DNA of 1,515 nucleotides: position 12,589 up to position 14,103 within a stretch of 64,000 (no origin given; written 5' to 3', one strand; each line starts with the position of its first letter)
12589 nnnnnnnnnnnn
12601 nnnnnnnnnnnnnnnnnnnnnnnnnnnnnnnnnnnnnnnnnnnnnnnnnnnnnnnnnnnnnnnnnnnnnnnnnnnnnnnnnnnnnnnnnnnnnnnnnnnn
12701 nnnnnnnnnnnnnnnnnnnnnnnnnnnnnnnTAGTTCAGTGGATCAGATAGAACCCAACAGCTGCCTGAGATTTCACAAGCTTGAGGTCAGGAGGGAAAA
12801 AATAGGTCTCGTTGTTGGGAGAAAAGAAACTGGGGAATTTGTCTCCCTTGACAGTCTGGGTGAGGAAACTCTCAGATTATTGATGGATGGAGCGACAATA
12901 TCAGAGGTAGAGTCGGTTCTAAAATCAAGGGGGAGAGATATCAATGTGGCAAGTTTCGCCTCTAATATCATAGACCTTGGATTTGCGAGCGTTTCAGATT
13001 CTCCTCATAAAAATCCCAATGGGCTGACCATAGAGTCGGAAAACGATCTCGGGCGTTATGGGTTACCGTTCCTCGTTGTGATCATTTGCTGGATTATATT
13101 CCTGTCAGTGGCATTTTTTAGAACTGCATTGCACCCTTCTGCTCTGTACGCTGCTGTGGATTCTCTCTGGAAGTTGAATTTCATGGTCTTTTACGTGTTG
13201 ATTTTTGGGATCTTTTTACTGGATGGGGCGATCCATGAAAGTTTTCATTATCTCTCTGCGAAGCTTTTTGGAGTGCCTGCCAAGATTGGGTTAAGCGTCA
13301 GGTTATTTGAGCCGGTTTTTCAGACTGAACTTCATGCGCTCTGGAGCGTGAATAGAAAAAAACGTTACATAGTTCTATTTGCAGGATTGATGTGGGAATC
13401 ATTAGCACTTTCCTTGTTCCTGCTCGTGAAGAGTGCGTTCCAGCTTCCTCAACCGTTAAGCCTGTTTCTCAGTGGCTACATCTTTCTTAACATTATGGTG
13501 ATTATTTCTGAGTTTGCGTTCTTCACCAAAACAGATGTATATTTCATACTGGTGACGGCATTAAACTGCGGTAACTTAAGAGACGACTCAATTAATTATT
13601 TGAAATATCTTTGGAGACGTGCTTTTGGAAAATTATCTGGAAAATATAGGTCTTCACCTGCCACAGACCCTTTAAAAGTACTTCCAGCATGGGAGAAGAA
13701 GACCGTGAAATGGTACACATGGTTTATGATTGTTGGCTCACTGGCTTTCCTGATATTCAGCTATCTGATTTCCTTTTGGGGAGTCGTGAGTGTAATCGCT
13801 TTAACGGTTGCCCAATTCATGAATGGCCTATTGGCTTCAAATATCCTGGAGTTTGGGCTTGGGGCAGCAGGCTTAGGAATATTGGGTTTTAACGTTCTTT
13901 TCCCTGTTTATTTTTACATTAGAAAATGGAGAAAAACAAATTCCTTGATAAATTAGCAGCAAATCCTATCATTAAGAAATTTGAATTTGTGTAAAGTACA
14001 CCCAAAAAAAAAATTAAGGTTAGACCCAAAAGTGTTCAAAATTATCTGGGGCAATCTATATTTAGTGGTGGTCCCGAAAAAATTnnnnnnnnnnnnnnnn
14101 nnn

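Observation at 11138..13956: Candidate archaeal peptide-modification cassette: RRE-fused ThiF/E1-like adenylyltransferase plus RRE-fused membrane HExxH metalloprotease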

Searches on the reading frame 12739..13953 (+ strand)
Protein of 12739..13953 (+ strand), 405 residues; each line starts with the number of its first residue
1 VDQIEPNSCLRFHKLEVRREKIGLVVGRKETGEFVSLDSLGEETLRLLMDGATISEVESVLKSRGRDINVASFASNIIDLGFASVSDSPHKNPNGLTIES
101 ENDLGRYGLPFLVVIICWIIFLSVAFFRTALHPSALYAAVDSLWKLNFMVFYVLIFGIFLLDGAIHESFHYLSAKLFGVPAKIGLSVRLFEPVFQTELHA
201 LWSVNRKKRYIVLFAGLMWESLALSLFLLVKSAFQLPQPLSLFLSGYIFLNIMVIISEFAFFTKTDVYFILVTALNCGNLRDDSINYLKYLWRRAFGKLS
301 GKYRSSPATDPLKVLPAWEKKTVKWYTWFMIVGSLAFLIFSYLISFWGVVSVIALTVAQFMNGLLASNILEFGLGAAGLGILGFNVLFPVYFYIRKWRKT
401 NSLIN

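Call 3: search_protein_families(library=pfam, proteins=[window:12739-13953:+], max_evalue=1)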
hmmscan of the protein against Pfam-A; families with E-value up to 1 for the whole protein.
window:12739-13953:+ (405 aa): 1 family
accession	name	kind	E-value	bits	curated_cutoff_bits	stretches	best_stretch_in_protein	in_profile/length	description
PF02163.28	Peptidase_M50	-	0.014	15.2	27.2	1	161-253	8-106/221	Peptidase family M50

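Call 4: search_protein_families(library=ncbifam, proteins=[window:12739-13953:+], max_evalue=1)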
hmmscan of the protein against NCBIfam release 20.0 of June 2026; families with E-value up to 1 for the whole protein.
window:12739-13953:+ (405 aa): 1 family
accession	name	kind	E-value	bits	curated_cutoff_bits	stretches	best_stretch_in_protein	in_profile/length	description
NF041824.1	daptide_HExxH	equivalog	5.9e-07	29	300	1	123-299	134-309/379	daptide biosynthesis intramembrane metalloprotease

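Call 6: find_homologous_proteins(query=window:12739-13953:+)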
Query window:12739-13953:+ (405 aa): 2 proteins with E <= 0.001 among 8000 candidates.
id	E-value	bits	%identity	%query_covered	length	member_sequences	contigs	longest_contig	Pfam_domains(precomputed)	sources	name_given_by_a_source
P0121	5.9e-251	850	95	100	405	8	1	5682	-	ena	-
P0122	6.3e-155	534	59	100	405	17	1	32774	-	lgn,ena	-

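Call 7: find_encoding_contigs(protein=P0122, flank=8000, max_places=4)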
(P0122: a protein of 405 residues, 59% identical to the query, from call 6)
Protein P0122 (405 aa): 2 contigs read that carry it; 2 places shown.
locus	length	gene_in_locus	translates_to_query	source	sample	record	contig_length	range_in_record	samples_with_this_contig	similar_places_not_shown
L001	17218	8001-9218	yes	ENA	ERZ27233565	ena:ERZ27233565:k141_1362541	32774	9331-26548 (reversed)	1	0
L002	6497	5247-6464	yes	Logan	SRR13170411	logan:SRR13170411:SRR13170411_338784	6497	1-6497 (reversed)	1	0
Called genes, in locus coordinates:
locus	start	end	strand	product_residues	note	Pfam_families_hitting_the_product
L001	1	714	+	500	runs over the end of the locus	PF00171:Aldedh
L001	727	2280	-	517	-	PF01565:FAD_binding_4, PF02913:FAD-oxidase_C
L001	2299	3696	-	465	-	PF00587:tRNA-synt_2b, PF03129:HGTP_anticodon, PF09180:ProRS-C_1 (weak)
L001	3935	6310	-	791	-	PF17900:Peptidase_M1_N, PF01433:Peptidase_M1, PF11838:ERAP1_C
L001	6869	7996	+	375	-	PF00899:ThiF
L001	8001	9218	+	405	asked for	-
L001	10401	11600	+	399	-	PF04389:Peptidase_M28 (faint), PF01546:Peptidase_M20, PF07687:M20_dimer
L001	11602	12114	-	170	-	PF01467:CTP_transf_like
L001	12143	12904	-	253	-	PF00590:TP_methylase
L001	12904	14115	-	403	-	PF03952:Enolase_N, PF00113:Enolase_C, PF13378:MR_MLE_C (weak)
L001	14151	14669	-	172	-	PF00132:Hexapep (weak), PF25084:LbH_EIF2B (faint), PF25087:GMPPB_C (faint)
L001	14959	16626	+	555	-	PF01144:CoA_trans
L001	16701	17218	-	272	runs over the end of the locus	PF02535:Zip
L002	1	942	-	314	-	?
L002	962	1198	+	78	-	-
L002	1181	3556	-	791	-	PF17900:Peptidase_M1_N, PF01433:Peptidase_M1, PF11838:ERAP1_C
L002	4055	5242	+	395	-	PF00899:ThiF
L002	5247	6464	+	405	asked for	-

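Call 11: search_solved_structures(query=window:12739-13953:+, max_evalue=10, show_alignments=2)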
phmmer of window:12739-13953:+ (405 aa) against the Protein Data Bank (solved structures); distinct sequences matched with E-value up to 10: 0.

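Call 26: search_protein_representatives(protein=window:12739-13953:+)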
Query: 405 residues. Proteins with E-value up to 0.001 (for the whole library): 1100; up to 1e-10: 570; up to 1e-30: 41. The best 150 are listed.
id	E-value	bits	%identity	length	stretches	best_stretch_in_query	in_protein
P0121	1.9e-251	850.3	95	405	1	1-405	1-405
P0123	1.9e-64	234.6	35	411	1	3-399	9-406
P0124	1.1e-47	179.3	33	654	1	4-367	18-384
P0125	2.7e-46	174.8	30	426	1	9-383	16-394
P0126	5.5e-46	173.7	32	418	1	7-390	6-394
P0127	1.4e-43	165.8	32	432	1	4-339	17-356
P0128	3.3e-43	164.6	30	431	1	4-396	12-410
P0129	3.9e-43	164.3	31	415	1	4-377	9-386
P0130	5.6e-43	163.8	32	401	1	5-364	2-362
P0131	6.9e-43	163.5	28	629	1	3-391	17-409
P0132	2.2e-42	161.9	32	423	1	12-401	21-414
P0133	4.3e-42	160.9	33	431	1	4-395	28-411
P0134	4.9e-42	160.7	31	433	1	4-345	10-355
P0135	6.2e-40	153.8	30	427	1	3-368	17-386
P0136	1.5e-39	152.5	30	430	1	7-384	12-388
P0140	8.4e-39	150.1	32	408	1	8-387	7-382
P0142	2.0e-38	148.9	28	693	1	2-382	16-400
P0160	1.7e-31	126.0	30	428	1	3-392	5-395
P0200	6.6e-26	107.6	27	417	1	15-396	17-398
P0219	2.3e-24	102.5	29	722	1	15-346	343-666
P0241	8.4e-23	97.4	30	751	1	24-364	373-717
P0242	9.4e-23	97.2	28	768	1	9-368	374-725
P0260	6.7e-22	94.4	29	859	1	12-347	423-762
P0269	1.1e-21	93.7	28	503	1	13-388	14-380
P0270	1.2e-21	93.6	29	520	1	5-298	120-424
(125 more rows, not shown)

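Call 27: search_protein_families(library=pfam, proteins=[P0219, P0241, P0242, P0260, P0124, P0131, P0142, P0123, P0270, P0269], max_evalue=0.01)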
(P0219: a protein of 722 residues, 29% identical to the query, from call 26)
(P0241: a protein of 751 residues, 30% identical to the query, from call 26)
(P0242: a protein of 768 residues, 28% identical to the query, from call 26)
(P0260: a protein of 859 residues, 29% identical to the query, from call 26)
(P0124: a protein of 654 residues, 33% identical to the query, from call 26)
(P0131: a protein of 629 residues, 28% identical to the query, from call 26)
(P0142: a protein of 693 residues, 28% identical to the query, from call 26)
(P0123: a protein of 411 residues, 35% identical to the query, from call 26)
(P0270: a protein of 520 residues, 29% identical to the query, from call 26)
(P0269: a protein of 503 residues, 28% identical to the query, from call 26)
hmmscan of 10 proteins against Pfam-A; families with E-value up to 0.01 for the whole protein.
P0219 (722 aa): 2 families
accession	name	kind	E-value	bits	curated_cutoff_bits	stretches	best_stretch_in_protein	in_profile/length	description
PF00899.27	ThiF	-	4.6e-44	150.8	28.1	1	110-326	12-238/238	ThiF family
PF05402.18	PqqD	-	0.00056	20.6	23.4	0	34-79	17-61/67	Coenzyme PQQ synthesis protein D (PqqD)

P0241 (751 aa): 1 family
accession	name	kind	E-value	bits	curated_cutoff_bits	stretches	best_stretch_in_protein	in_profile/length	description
PF00899.27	ThiF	-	1.9e-52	178.3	28.1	1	112-338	11-238/238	ThiF family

P0242 (768 aa): 3 families
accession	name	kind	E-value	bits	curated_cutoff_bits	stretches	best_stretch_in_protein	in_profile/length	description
PF00899.27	ThiF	-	7.4e-41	140.3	28.1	1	128-344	15-220/238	ThiF family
PF02163.28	Peptidase_M50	-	3.7e-05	23.6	27.2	1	526-630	4-106/221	Peptidase family M50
PF02826.25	2-Hacid_dh_C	-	0.0078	16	25.1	0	107-165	9-67/178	D-isomer specific 2-hydroxyacid dehydrogenase, NAD binding domain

P0260 (859 aa): 2 families
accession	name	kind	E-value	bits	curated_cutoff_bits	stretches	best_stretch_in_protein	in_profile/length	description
PF00899.27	ThiF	-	3.9e-48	164.1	28.1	1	134-351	12-214/238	ThiF family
PF05402.18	PqqD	-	0.00053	20.7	23.4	0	56-99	22-67/67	Coenzyme PQQ synthesis protein D (PqqD)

P0124 (654 aa): 0 families

P0131 (629 aa): 1 family
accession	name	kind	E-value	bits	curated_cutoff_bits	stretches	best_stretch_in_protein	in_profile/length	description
PF02163.28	Peptidase_M50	-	0.0023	17.7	27.2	0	180-207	9-39/221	Peptidase family M50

P0142 (693 aa): 1 family
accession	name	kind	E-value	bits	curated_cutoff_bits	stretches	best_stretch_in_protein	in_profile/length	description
PF02163.28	Peptidase_M50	-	0.0023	17.8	27.2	1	179-296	8-106/221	Peptidase family M50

P0123 (411 aa): 0 families

P0270 (520 aa): 1 family
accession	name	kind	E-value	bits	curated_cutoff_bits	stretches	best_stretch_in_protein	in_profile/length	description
PF02163.28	Peptidase_M50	-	0.00081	19.2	27.2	1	282-395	8-106/221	Peptidase family M50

P0269 (503 aa): 2 families
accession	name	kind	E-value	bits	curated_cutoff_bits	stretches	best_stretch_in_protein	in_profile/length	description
PF00403.32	HMA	-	7.2e-05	23.5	24.8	0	427-457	2-34/62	Heavy-metal-associated domain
PF02163.28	Peptidase_M50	-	0.0053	16.6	27.2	0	168-332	9-174/221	Peptidase family M50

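Call 30: search_protein_families(library=ncbifam, proteins=[P0123, P0125, P0126, P0130, P0140, P0219, P0241, P0160, P0200], max_evalue=0.001)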
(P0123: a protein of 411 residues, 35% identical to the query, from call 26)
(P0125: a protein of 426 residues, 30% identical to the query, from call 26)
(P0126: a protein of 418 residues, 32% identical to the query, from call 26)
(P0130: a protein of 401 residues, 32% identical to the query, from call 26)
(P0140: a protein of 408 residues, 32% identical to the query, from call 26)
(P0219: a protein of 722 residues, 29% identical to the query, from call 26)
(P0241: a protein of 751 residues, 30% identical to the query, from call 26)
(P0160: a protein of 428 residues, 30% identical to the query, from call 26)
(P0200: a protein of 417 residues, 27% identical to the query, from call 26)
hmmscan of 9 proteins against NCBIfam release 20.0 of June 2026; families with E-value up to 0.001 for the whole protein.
P0123 (411 aa): 0 families

P0125 (426 aa): 0 families

P0126 (418 aa): 0 families

P0130 (401 aa): 0 families

P0140 (408 aa): 1 family
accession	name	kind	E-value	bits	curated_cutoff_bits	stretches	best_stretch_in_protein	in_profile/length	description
NF041824.1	daptide_HExxH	equivalog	3e-08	33.2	300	1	116-302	121-309/379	daptide biosynthesis intramembrane metalloprotease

P0219 (722 aa): 24 families
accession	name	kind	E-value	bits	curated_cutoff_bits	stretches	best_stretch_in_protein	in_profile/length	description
TIGR02356.1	adenyl_thiF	equivalog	7.3e-31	107.1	275.25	1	107-289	10-202/203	thiazole biosynthesis adenylyltransferase ThiF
NF006444.0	PRK08762.1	equivalog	5.8e-30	104.2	449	1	108-332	137-372/387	molybdopterin-synthase adenylyltransferase MoeB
NF004281.0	PRK05690.1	subfamily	2.6e-26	92.3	266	1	108-328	22-249/250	molybdopterin-synthase adenylyltransferase MoeB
NF004111.0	PRK05600.1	equivalog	7e-25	87.9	437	1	111-331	34-265/371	ThiF family adenylyltransferase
NF047750.1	SAMPActivE1UbaA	equivalog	5.2e-24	85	450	1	107-330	21-251/270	SAMP-activating enzyme E1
TIGR02355.1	moeB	equivalog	2.7e-21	76.1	376.55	1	108-327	14-240/240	molybdopterin-synthase adenylyltransferase MoeB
NF006395.0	PRK08644.1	equivalog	8.8e-19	68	159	1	111-196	23-107/215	sulfur carrier protein ThiS adenylyltransferase ThiF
NF005902.0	PRK07878.1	equivalog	3.9e-18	65.5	647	1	109-324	33-260/392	adenylyltransferase/sulfurtransferase MoeZ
NF009123.0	PRK12475.1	subfamily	1.2e-17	64.2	510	1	112-334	18-250/338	MoeB/ThiF family adenylyltransferase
NF006204.0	PRK08328.1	equivalog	7.9e-17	61.6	339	1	111-298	20-213/231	hypothetical protein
TIGR02354.1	thiF_fam2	equivalog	2.1e-15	57.1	152.2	1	109-197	12-99/200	thiamine biosynthesis protein ThiF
NF005646.0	PRK07411.1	equivalog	1e-14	54.5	633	1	96-197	16-117/390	molybdopterin-synthase adenylyltransferase MoeB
NF006077.0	PRK08223.1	equivalog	3.7e-13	49.1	266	1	105-195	15-105/296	hypothetical protein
TIGR01408.1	Ube1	subfamily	4.7e-11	41.2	750.05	1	111-193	412-499/1008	ubiquitin-activating enzyme E1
NF011424.0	PRK14851.1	subfamily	1.7e-10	39.5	1170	1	105-191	30-116/679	hypothetical protein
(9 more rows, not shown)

P0241 (751 aa): 20 families
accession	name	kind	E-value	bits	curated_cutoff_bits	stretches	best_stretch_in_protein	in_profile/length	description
TIGR02356.1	adenyl_thiF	equivalog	1.1e-36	126.2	275.25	1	112-302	12-203/203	thiazole biosynthesis adenylyltransferase ThiF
NF006444.0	PRK08762.1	equivalog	2.3e-33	115.4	449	1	113-351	139-379/387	molybdopterin-synthase adenylyltransferase MoeB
NF004281.0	PRK05690.1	subfamily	3.5e-29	101.8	266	1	113-340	24-249/250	molybdopterin-synthase adenylyltransferase MoeB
NF047750.1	SAMPActivE1UbaA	equivalog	7e-29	101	450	1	114-342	25-251/270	SAMP-activating enzyme E1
TIGR02355.1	moeB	equivalog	7.4e-25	87.7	376.55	1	114-339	17-240/240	molybdopterin-synthase adenylyltransferase MoeB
NF009123.0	PRK12475.1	subfamily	6.7e-24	84.8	510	1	116-342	19-246/338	MoeB/ThiF family adenylyltransferase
NF005902.0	PRK07878.1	equivalog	2.8e-23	82.5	647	1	113-318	34-243/392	adenylyltransferase/sulfurtransferase MoeZ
NF006204.0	PRK08328.1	equivalog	8.6e-22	77.9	339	1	115-318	21-220/231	hypothetical protein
NF004111.0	PRK05600.1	equivalog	2.6e-21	76.2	437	1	115-326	35-249/371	ThiF family adenylyltransferase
NF006395.0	PRK08644.1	equivalog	2.6e-21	76.2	159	1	113-290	22-197/215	sulfur carrier protein ThiS adenylyltransferase ThiF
NF006077.0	PRK08223.1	equivalog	8.2e-16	57.8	266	1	116-243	23-150/296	hypothetical protein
TIGR02354.1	thiF_fam2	equivalog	1.1e-15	58.1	152.2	1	115-225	15-123/200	thiamine biosynthesis protein ThiF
NF005646.0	PRK07411.1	equivalog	1.2e-15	57.6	633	1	113-252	30-167/390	molybdopterin-synthase adenylyltransferase MoeB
TIGR01408.1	Ube1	subfamily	1.7e-13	49.3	750.05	1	113-260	411-565/1008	ubiquitin-activating enzyme E1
NF011424.0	PRK14851.1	subfamily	6.3e-12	44.3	1170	1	114-221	36-142/679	hypothetical protein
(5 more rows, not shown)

P0160 (428 aa): 0 families

P0200 (417 aa): 0 families

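Call 45: find_related_loci(query=A3, collection=genome_contigs, flank=6000)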
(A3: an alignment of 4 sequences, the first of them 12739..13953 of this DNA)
Query A3 (405 aa) in genome_contigs; peptide patterns used: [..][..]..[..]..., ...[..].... (x = any residue, [..] = any of these).
54 stretches matched a pattern; 1 encode a relative of the query (tblastn E <= 1e-3); 1 distinct loci.
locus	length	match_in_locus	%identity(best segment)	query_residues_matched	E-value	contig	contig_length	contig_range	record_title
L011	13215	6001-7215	59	1-405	3e-164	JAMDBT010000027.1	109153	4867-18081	MAG: Thermoplasmatota archaeon isolate FK_Sedi_B_Bin.205 NODE_276_length_109153_cov_58.5834, whole genome shotgun sequen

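Call 46: find_encoding_contigs(protein=P0123, flank=6000, max_places=3)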
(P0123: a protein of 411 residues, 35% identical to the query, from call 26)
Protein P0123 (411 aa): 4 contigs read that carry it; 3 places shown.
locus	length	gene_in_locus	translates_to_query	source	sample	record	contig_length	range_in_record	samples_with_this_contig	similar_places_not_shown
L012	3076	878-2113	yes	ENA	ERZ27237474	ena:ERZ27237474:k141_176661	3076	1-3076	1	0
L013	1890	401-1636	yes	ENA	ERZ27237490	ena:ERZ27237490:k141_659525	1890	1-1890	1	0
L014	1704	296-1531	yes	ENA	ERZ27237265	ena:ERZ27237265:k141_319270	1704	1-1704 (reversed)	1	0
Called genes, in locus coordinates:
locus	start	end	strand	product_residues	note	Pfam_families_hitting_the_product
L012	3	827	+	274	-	?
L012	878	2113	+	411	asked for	-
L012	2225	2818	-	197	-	PF07592:DDE_Tnp_ISAZ013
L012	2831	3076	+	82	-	?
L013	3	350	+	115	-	?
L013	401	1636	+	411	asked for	-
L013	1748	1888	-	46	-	?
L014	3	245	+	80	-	?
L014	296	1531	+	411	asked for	-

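Call 49: find_homologous_proteins(query=A2, max_evalue=1e-10)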
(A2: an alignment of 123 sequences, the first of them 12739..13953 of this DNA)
Query A2 (123 sequences) (405 aa, profile of the alignment): 11 proteins with E <= 1e-10 among 8000 candidates.
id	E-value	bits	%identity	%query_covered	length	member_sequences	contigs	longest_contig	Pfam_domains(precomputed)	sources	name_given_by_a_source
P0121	2.4e-103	364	95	100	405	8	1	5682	-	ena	-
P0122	3.1e-99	351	59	100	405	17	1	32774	-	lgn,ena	-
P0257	2.9e-94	334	25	75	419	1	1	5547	-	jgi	jgi:putative peptide zinc metalloprotease protein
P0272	9.6e-93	329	25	79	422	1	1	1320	-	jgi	-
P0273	3.7e-92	327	26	82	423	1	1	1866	-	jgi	jgi:putative peptide zinc metalloprotease protein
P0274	6.0e-92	327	25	82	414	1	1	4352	-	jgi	jgi:putative peptide zinc metalloprotease protein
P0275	2.0e-91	325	24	83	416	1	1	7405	-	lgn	-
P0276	8.8e-88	313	25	77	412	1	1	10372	-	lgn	-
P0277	2.7e-87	311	26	81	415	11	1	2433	-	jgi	jgi:putative peptide zinc metalloprotease protein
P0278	1.3e-19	88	23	37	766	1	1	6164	PF25881.1,PF25990.1,PF02163.29,PF25954.1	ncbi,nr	ncbi:MAG: HlyD family efflux transporter periplasmic adaptor subunit [candidate division Zixibacteri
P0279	4.2e-13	67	22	40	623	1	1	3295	PF02163.29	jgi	jgi:putative peptide zinc metalloprotease protein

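Call 50: find_encoding_contigs(protein=P0276, flank=6000, max_places=2)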
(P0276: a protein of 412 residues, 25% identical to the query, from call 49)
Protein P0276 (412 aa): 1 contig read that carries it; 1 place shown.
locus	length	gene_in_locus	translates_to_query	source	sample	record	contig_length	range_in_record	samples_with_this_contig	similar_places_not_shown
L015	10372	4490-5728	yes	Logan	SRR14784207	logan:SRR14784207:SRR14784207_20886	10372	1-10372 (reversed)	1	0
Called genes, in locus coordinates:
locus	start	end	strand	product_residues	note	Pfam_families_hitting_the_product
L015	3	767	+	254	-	?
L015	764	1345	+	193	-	PF01842:ACT, PF22629:ACT_AHAS_ss, PF13710:ACT_5 (weak), PF10369:ALS_ss_C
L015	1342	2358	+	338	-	PF02826:2-Hacid_dh_C, PF03446:NAD_binding_2, PF03807:F420_oxidored, PF07991:KARI_N, PF01450:KARI_C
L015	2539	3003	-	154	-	PF05598:DUF772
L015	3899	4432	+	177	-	PF14534:DUF4440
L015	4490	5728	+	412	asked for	-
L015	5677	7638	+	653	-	PF13424:TPR_12 (weak), PF13432:TPR_16 (weak), PF14559:TPR_19 (weak), PF00515:TPR_1 (weak), PF07719:TPR_2, PF13181:TPR_8 (weak), PF13414:TPR_11, PF13432:TPR_16 (weak), +11 more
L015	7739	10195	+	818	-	PF12704:MacB_PCD, PF02687:FtsX, PF12704:MacB_PCD, PF02687:FtsX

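Call 51: find_encoding_contigs(protein=P0275, flank=6000, max_places=2)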
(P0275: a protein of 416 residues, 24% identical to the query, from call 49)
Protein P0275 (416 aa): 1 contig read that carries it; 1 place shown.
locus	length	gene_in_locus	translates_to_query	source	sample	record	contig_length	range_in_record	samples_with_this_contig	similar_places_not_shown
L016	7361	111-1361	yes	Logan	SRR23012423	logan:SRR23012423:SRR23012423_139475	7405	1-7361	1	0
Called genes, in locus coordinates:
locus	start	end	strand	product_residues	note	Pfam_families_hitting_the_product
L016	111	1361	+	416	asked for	-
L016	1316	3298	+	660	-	PF14559:TPR_19 (faint), PF13428:TPR_14 (faint), PF13432:TPR_16 (faint), PF13176:TPR_7 (faint), PF13424:TPR_12 (weak), PF12895:ANAPC3 (weak), PF13371:TPR_9 (weak), PF07719:TPR_2 (weak), +7 more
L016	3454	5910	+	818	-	PF12704:MacB_PCD, PF02687:FtsX, PF12704:MacB_PCD, PF02687:FtsX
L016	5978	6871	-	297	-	PF12146:Hydrolase_4, PF00561:Abhydrolase_1, PF12697:Abhydrolase_6, PF03096:Ndr (weak)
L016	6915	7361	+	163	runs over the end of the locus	?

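Call 56: predict_structure(alignment_id=A2)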
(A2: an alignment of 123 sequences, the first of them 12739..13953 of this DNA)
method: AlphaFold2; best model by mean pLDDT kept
length: 405 residues; sequences in the alignment: 123
mean_pLDDT: 92.7   pTM: 0.89
mean pLDDT of the five models: 92.7, 91.6, 91.3, 91.2, 91.3
residues with pLDDT >= 90: 335; 70-90: 58; 50-70: 12; < 50: 0
segments of 3 or more residues with pLDDT < 50: none
pLDDT, mean of each block of 10 residues (from residue 1): 88 94 94 95 96 97 97 96 92 71 68 93 97 90 88 94 97 95 93 96 95 97 96 95 94 94 94 95 97 92 82 96 97 93 88 95 98 97 95 93 73
secondary structure, 60 per line:
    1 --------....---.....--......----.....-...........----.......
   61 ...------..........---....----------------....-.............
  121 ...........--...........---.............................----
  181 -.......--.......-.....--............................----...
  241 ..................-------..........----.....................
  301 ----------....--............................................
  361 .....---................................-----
elements in order: E9-12 E16-20 E23-28 E33-37 H39-49 H54-63 H70-79 E83-86 H103-106 H108-131 H134-144 H148-176 E182-188 E191-197 H199-203 H206-233 H238-258 H266-275 H280-300 H311-314 H317-365 H369-400
